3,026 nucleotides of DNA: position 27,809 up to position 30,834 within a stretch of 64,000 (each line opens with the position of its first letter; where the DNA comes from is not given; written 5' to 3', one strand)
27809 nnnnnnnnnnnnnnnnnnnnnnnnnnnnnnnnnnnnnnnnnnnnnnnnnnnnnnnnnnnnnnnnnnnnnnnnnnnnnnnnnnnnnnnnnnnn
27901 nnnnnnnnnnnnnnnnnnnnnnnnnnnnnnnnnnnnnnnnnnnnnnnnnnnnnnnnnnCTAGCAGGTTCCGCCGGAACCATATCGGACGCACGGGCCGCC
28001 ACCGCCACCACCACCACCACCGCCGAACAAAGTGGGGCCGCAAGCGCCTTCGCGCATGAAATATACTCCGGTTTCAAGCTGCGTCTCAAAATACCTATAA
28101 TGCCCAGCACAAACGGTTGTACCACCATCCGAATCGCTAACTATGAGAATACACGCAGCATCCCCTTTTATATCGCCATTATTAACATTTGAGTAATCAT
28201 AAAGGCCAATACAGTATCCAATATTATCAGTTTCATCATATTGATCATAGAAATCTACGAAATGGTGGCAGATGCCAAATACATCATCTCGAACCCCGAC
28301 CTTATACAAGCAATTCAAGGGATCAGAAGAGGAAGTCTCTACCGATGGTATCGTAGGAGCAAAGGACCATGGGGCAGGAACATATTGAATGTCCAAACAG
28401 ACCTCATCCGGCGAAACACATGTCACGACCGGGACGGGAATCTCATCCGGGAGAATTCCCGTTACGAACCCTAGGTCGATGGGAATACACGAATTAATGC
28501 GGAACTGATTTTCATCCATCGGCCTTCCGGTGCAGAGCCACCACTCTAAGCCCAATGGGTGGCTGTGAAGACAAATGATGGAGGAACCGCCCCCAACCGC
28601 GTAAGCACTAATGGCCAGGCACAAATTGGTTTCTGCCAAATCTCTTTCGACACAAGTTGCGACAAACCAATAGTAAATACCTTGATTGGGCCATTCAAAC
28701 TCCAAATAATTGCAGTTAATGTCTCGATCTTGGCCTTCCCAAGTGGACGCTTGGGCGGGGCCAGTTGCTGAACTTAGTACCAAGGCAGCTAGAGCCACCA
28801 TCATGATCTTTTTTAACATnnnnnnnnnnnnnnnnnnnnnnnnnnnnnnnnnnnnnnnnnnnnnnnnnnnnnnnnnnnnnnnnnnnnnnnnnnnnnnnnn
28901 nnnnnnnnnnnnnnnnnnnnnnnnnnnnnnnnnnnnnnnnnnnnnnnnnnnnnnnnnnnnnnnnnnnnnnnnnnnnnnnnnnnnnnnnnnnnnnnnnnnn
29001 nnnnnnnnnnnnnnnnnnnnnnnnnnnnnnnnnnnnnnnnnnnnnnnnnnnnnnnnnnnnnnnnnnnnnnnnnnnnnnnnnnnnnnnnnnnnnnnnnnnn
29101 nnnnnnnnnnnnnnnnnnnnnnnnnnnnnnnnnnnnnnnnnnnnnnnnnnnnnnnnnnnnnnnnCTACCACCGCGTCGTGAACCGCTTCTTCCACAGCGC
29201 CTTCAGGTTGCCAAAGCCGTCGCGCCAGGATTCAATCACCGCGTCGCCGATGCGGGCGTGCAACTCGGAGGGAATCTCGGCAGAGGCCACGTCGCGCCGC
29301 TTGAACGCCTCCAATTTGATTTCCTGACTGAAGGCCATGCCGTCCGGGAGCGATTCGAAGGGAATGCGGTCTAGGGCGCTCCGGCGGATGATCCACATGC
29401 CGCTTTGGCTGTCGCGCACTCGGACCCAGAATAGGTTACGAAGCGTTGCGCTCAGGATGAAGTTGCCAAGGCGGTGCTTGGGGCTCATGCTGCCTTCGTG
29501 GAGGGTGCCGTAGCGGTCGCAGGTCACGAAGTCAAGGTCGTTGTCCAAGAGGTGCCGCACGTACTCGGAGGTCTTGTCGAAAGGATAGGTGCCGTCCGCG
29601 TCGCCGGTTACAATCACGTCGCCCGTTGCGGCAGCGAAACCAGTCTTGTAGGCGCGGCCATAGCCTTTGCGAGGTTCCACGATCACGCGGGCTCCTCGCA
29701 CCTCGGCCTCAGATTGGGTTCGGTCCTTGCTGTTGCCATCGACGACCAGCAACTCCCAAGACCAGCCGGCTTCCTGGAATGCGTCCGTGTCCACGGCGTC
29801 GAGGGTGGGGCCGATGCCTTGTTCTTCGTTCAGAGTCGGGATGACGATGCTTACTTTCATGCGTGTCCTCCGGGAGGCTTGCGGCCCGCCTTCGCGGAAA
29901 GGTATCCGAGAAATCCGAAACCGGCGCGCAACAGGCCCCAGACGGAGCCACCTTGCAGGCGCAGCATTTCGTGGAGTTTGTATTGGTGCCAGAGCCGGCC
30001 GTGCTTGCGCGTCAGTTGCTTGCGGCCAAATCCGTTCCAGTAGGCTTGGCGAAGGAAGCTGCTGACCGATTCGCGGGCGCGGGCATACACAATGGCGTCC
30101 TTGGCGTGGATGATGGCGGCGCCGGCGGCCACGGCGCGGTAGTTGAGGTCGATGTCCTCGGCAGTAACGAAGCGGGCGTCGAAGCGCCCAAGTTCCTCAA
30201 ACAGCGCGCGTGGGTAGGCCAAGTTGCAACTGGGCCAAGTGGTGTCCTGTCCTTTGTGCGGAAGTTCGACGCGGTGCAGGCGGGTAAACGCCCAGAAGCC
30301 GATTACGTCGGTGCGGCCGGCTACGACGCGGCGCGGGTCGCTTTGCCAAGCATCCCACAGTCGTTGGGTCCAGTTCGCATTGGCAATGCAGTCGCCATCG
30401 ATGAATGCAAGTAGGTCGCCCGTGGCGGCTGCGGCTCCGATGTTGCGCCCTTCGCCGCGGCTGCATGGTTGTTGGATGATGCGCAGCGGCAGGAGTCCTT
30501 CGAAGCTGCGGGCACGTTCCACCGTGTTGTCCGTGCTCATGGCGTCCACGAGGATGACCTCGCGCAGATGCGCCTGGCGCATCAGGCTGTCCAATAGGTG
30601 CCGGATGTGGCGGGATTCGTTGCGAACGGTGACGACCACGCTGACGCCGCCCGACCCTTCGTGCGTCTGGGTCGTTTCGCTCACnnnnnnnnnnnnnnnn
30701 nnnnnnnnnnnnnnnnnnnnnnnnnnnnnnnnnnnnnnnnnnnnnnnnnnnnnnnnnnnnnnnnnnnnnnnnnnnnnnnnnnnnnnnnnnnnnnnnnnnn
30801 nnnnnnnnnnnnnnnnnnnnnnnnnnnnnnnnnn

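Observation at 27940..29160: AT-rich insert encoding a Cys-rich, poly-Gly-tailed secreted protein adjacent to a glycosylation cluster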

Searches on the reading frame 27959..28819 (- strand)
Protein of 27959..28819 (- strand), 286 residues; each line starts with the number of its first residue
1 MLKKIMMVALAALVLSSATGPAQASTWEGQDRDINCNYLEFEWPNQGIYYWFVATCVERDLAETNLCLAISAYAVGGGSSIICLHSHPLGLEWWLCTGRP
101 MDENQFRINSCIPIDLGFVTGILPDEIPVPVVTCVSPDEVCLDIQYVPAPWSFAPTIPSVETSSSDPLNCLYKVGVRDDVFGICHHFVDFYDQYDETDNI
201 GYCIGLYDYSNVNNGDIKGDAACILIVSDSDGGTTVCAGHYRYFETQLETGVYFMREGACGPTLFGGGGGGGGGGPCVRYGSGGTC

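Call 8: search_protein_families(library=pfam, proteins=[window:27959-28819:-], max_evalue=10)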
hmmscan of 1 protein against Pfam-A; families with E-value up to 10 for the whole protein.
window:27959-28819:- (286 aa): 2 families
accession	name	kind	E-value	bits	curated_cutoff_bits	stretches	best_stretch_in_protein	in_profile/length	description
PF17491.7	m_DGTX_Dc1a_b_c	-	0.046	14.8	27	1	214-245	3-33/55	Spider Toxins mu-diguetoxin-1 a, b and c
PF24893.1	DUF7743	-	0.21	11.7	27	1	154-198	6-50/120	Domain of unknown function (DUF7743)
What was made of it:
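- On Knottin/ICK or other known disulfide-rich toxin folds: The best Pfam match, m_DGTX_Dc1a_b_c, has E=0.046 and 14.8 bits against a cut-off of 27 (call 8).
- Closest known: VARTIG hypervariable Ig-domain module of Thermococcales. Different: No Ig domains or any other Pfam domain were detected (call 8).
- A weak sub-threshold Pfam match to a spider-toxin family (E 0.046, 14.8 bits against a cut-off of 27; call 8).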

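Call 9: find_homologous_proteins(query=window:27959-28816:-, max_evalue=0.01)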
Query window:27959-28816:- (285 aa): 1 proteins with E <= 0.01 among 578 candidates.
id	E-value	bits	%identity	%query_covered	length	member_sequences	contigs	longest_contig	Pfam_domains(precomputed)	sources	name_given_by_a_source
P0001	3.3e-196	669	100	99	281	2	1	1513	-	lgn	-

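Call 14: find_encoding_contigs(protein=P0001, flank=10000)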
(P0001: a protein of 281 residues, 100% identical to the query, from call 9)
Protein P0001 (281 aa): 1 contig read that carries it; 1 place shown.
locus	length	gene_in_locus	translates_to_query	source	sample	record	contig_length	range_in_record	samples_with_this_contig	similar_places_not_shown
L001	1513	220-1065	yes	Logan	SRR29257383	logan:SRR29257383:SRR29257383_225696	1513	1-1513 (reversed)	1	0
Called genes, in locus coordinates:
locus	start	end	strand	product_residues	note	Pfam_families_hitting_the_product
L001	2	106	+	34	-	?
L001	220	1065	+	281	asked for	-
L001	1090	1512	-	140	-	?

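Call 28: search_dna_similar(query=window:27959-28819:-, collection=plasmids, mode=protein, max_evalue=1)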
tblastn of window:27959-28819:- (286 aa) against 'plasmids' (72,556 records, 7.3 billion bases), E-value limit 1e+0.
No match.

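Call 29: search_dna_similar(query=window:27959-28819:-, collection=phages, mode=protein, max_evalue=1)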
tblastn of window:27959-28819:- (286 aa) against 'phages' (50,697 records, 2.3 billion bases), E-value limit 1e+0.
No match.

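Call 30: search_protein_families(library=phrogs, proteins=[window:27959-28819:-], max_evalue=1)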
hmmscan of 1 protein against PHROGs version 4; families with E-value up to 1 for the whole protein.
window:27959-28819:- (286 aa): 1 family
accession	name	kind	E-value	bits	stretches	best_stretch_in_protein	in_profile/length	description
phrog_29859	-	unknown function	0.13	13.1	0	2-34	7-39/145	-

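Call 31: search_protein_families(library=ncbifam, proteins=[window:27959-28819:-], max_evalue=1)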
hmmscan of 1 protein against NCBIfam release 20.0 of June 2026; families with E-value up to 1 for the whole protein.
window:27959-28819:- (286 aa): 0 families
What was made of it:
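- On Halocin-type archaeocin locus: No family match (calls 8, 31).
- Checked: No Pfam, NCBIfam or PHROG domain was found (calls 8, 30, 31).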

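Call 32: search_protein_representatives(protein=window:27959-28816:-)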
Query: 285 residues. Proteins with E-value up to 0.001 (for the whole library): 1; up to 1e-10: 1; up to 1e-30: 1. The best 1 are listed.
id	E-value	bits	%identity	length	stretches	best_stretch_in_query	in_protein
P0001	1.1e-196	668.5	100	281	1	5-285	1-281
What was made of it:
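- ORFan status in very large databases (calls 9, 32).
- Tried and rejected: exhaustive phmmer against 1.84 G representatives (call 32);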

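Call 35: find_related_loci(query=window:27962-28819:-, collection=viral_contigs, flank=10000)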
Query window:27962-28819:- (286 aa) in viral_contigs; peptide patterns used: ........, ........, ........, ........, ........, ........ (x = any residue, [..] = any of these).
14 stretches matched a pattern, but none encodes a relative of the query by tblastn (E <= 1e-3).

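Call 36: find_related_loci(query=window:27962-28819:-, collection=metagenome_contigs, flank=10000)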
Query window:27962-28819:- (286 aa) in metagenome_contigs; peptide patterns used: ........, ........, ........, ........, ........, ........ (x = any residue, [..] = any of these).
60 stretches matched a pattern, but none encodes a relative of the query by tblastn (E <= 1e-3).
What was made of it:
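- Tried and rejected: degenerate-pattern scans of viral and metagenome contigs (calls 35, 36);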

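Call 47: predict_structure(protein=window:27962-28819:-)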
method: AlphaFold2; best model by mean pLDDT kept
length: 286 residues; sequences in the alignment: 1
mean_pLDDT: 44.8   pTM: 0.37
mean pLDDT of the five models: 44.8, 39.6, 38.1, 37.4, 31.9
residues with pLDDT >= 90: 0; 70-90: 0; 50-70: 99; < 50: 187
segments of 3 or more residues with pLDDT < 50: 1-3, 6-24, 39-55, 59-67, 69-78, 86-89, 115-183, 191-198, 248-253, 256-286
pLDDT, mean of each block of 10 residues (from residue 1): 47 43 52 57 38 47 47 42 52 62 64 48 32 31 29 27 38 39 49 46 53 52 52 50 50 46 31 39 31
secondary structure, 60 per line:
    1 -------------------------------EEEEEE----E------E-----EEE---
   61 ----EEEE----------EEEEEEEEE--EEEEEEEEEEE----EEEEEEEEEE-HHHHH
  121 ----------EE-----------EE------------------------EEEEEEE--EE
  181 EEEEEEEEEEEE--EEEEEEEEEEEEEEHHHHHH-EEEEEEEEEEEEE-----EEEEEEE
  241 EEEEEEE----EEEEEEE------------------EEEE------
elements in order: E32-37 E55-57 E65-68 E79-87 E90-100 E105-114 H116-120 E170-176 E179-192 E195-208 H209-214 E216-228 E234-247 E252-258 E277-280

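Call 48: find_homologous_proteins(query=A3, max_evalue=10)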
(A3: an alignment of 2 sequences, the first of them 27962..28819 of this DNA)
Query A3 (2 sequences) (286 aa, profile of the alignment): 2 proteins with E <= 10 among 8000 candidates.
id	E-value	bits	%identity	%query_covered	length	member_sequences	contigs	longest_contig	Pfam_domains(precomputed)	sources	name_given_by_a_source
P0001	1.1e-156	539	100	98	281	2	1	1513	-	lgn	-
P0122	1.6e-137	476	23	49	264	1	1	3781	-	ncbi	-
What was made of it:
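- The searches that could have found one were capped or returned nothing (calls 9, 32, 36, 48).
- Tried and rejected: word-indexed search of 5.8 G proteins with the protein (call 9) and with a two-sequence profile (call 48);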

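Call 62: search_solved_structures(query=A4, max_evalue=10)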
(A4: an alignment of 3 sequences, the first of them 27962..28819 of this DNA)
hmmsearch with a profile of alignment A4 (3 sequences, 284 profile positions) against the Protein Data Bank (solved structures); distinct sequences matched with E-value up to 10: 0.
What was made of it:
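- On Knottin/ICK or other known disulfide-rich toxin folds: The PDB profile search returned nothing (call 62).
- Closest known: Cys-rich archaeocins such as halocin C8. Different: No sequence match was found in Pfam, NCBIfam or PDB (calls 8, 31, 62).
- Tried and rejected: a PDB profile search (call 62).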

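Call 79: predict_structure(alignment_id=A3)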
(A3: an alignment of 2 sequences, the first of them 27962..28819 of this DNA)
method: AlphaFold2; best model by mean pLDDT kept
length: 286 residues; sequences in the alignment: 2
mean_pLDDT: 38.4   pTM: 0.38
mean pLDDT of the five models: 38.4, 33.8, 33.1, 33.0, 28.2
residues with pLDDT >= 90: 0; 70-90: 0; 50-70: 45; < 50: 241
segments of 3 or more residues with pLDDT < 50: 1-25, 27-29, 39-55, 58-64, 71-80, 86-91, 114-286
pLDDT, mean of each block of 10 residues (from residue 1): 40 35 43 55 39 49 49 43 46 54 60 42 28 25 25 25 27 27 33 33 46 45 45 40 39 32 31 29 24
secondary structure, 60 per line:
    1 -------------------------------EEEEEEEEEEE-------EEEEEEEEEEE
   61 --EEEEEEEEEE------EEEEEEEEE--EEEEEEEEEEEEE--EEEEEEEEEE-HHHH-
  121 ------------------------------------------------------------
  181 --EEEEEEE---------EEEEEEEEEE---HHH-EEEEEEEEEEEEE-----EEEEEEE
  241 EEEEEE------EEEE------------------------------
elements in order: E32-42 E50-60 E63-72 E79-87 E90-102 E105-114 H116-119 E183-189 E199-208 E216-228 E234-246 E253-256
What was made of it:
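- On Knottin/ICK or other known disulfide-rich toxin folds: Structure could not be evaluated because the models had pLDDT 45 and 38 (calls 47, 79).
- The AlphaFold models had pLDDT 45 and 38 (calls 47, 79).
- Tried and rejected: Structure prediction gave pLDDT 44.8 with a single sequence and 38.4 with the two-sequence alignment (calls 47, 79).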

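Call 84: search_protein_families(library=padloc, proteins=[window:27962-28819:-], max_evalue=0.01)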
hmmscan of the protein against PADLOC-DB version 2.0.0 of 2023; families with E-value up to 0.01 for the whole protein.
window:27962-28819:- (286 aa): 0 families

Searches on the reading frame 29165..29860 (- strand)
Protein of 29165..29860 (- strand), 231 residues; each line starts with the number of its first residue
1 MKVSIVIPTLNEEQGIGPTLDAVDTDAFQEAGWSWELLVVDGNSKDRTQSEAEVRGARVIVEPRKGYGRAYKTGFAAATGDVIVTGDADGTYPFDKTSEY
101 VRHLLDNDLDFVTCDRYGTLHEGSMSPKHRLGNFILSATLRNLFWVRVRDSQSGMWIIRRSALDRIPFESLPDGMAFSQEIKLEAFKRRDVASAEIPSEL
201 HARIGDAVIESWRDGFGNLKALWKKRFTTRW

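Call 12: search_protein_families(library=pfam, proteins=[window:29165-29860:-], max_evalue=0.001)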
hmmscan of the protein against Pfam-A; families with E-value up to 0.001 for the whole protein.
window:29165-29860:- (231 aa): 1 family
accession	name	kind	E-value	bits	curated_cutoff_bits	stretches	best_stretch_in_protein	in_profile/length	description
PF00535.33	Glycos_transf_2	-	3.7e-24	86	23.3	1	4-165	1-166/168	Glycosyl transferase family 2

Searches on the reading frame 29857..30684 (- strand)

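Call 12: search_protein_families(library=pfam, proteins=[window:29857-30684:-], max_evalue=0.001)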
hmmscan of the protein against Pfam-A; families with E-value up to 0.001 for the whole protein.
window:29857-30684:- (275 aa): 4 families
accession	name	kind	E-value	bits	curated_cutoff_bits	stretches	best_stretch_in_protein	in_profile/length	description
PF00535.33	Glycos_transf_2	-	2.9e-21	76.5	23.3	1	15-129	1-119/168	Glycosyl transferase family 2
PF13641.12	Glyco_tranf_2_3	-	7.9e-14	52.7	27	1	14-213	3-223/230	Glycosyltransferase like family 2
PF10111.15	Glyco_tranf_2_2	-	1.2e-09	38.5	27.3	1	15-102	1-95/276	Glycosyltransferase like family 2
PF13632.12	Glyco_trans_2_3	-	1.3e-06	28.8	27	1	149-251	71-172/198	Glycosyl transferase family group 2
